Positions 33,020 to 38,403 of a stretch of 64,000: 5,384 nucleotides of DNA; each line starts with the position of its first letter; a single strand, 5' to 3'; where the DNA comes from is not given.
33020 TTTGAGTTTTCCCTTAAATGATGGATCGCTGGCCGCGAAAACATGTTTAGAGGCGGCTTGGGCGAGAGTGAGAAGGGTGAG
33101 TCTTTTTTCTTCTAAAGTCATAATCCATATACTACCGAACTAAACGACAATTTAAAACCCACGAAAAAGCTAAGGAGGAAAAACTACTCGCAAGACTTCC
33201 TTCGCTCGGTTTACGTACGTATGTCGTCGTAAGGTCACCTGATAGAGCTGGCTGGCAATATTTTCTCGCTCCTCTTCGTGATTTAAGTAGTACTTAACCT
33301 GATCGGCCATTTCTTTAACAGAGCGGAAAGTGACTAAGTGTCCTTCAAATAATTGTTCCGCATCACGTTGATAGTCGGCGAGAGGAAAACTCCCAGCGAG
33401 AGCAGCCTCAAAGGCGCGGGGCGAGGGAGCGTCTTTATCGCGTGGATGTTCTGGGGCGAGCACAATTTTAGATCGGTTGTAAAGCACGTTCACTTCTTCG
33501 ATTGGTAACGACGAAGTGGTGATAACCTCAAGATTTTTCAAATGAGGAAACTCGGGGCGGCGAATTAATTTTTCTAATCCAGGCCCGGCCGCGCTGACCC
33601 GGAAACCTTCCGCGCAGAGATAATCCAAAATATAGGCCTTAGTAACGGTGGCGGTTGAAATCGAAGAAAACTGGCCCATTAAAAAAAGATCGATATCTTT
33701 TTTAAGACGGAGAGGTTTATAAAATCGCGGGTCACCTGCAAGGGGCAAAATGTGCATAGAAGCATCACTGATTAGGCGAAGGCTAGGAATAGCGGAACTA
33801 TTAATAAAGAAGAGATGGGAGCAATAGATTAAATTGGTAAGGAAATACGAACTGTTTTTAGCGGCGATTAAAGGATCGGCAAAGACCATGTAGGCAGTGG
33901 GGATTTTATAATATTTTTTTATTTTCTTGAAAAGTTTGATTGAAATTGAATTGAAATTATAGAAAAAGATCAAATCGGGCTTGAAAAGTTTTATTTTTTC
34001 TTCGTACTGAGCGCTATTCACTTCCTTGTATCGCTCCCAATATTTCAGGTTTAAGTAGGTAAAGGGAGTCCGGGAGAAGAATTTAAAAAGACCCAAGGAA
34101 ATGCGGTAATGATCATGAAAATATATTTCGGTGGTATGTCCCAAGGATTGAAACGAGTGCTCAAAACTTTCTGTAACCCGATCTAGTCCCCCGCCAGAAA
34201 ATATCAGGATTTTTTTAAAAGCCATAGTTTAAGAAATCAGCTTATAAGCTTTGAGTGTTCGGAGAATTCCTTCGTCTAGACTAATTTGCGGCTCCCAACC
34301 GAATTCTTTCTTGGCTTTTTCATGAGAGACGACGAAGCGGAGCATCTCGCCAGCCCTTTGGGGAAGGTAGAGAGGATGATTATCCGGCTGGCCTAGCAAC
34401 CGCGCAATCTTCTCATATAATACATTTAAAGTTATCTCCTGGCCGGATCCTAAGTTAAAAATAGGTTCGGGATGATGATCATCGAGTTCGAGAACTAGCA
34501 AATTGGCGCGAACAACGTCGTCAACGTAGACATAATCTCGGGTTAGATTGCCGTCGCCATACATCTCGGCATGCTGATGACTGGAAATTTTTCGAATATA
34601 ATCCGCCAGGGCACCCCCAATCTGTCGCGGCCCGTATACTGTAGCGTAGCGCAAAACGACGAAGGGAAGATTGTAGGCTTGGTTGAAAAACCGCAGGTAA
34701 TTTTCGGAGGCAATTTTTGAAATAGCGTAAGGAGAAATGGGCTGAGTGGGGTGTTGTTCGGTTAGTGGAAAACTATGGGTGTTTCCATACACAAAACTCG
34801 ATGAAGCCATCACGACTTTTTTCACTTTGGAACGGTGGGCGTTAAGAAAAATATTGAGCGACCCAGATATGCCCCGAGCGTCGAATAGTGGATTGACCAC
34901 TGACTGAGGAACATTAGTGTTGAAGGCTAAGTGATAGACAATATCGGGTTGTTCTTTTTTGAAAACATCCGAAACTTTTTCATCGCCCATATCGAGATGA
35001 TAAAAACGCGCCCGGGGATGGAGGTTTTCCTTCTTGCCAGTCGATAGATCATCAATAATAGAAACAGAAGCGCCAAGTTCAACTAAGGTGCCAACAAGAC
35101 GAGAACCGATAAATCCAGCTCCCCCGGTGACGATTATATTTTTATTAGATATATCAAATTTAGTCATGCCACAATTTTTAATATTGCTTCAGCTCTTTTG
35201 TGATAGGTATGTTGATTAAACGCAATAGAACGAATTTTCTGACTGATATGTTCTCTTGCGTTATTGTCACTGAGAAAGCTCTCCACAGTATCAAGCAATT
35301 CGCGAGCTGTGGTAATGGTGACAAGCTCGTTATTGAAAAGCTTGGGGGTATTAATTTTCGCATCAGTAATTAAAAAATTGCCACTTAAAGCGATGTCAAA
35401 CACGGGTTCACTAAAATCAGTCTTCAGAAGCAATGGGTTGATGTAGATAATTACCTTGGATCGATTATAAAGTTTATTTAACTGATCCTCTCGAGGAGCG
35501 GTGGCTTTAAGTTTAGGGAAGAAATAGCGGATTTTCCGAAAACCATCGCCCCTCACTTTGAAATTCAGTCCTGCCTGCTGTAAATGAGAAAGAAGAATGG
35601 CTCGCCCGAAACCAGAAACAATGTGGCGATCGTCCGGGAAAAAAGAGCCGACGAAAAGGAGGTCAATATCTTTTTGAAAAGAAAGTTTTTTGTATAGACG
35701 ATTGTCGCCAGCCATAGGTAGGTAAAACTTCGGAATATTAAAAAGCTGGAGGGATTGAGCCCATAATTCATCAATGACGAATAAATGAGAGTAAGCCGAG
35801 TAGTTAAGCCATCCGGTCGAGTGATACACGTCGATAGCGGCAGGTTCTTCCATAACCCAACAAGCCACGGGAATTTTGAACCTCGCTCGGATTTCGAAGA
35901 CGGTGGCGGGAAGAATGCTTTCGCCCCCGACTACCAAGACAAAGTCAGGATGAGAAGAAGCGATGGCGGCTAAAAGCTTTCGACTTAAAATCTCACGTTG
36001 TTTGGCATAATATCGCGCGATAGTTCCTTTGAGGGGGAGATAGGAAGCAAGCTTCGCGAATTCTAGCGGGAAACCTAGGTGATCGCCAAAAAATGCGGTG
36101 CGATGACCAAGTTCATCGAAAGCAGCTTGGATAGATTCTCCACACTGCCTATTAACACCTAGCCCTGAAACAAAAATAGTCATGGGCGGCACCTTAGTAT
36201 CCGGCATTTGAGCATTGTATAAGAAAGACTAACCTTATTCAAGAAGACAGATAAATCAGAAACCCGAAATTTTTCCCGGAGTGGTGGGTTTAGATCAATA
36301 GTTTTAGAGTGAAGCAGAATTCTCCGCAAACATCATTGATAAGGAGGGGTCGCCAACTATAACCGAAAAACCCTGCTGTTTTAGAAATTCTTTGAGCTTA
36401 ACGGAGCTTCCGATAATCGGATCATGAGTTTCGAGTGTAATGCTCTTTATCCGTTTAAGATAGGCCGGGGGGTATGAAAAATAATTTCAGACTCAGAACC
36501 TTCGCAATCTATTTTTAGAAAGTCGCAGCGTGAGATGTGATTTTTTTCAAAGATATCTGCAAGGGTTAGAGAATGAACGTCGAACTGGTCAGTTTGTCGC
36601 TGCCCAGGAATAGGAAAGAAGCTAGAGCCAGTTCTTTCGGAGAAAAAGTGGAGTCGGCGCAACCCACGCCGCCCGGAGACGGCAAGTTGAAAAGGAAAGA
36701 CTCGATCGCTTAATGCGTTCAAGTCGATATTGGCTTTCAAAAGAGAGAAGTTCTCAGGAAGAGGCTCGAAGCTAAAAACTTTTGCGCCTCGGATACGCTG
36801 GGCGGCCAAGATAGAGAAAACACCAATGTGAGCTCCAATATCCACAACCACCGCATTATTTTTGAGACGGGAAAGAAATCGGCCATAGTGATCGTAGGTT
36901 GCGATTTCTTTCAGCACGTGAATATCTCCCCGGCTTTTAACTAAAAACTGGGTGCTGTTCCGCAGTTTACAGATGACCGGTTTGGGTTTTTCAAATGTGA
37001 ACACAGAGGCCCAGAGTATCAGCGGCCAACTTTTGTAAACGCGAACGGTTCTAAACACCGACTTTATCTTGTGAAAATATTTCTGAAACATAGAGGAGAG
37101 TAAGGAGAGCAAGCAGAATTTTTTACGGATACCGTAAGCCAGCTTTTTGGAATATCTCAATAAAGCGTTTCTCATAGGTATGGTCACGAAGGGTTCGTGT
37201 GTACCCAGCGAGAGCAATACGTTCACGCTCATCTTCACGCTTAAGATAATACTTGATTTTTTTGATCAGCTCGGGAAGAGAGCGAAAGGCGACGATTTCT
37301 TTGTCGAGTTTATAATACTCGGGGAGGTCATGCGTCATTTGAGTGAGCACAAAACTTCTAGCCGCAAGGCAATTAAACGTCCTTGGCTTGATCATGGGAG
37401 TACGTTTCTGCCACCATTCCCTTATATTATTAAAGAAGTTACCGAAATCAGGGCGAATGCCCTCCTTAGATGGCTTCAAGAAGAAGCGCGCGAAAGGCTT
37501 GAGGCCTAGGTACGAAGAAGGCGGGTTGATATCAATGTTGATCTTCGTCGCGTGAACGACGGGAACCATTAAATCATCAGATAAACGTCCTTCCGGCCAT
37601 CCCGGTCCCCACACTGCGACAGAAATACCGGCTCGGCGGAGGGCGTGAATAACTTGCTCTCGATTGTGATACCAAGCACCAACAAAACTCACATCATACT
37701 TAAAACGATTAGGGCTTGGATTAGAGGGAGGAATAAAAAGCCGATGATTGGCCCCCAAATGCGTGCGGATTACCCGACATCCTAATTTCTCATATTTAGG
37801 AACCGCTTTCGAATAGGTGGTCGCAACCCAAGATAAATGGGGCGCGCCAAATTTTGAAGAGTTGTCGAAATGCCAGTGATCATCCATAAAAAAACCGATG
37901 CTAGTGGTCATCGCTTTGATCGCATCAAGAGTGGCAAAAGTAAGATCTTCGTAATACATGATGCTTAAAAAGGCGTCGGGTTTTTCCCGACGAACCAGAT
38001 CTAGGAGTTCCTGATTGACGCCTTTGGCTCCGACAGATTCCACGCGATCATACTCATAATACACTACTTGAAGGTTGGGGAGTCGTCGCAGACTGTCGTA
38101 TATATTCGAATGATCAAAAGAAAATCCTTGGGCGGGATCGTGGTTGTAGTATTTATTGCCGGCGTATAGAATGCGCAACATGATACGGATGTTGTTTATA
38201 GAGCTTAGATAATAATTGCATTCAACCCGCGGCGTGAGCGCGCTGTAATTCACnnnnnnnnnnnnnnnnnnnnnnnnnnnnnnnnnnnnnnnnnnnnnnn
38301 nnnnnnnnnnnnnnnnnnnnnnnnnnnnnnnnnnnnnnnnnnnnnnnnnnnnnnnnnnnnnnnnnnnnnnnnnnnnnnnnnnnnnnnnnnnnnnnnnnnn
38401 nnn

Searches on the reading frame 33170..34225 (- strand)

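Call 7: search_protein_families(library=pfam, proteins=[window:33170-34225:-], max_evalue=0.00001)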
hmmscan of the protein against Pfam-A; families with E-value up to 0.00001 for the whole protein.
window:33170-34225:- (351 aa): 1 family
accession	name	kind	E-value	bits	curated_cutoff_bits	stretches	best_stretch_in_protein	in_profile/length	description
PF13524.12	Glyco_trans_1_2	-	4.2e-25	88.8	25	1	207-345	14-143/144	Glycosyl transferase-like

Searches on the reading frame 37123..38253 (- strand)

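Call 7: search_protein_families(library=pfam, proteins=[window:37123-38253:-], max_evalue=0.00001)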
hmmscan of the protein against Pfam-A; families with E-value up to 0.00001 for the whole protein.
window:37123-38253:- (376 aa): 1 family
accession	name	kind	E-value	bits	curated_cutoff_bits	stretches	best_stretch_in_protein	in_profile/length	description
PF13524.12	Glyco_trans_1_2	-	3.8e-25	88.9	25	1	198-367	1-142/144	Glycosyl transferase-like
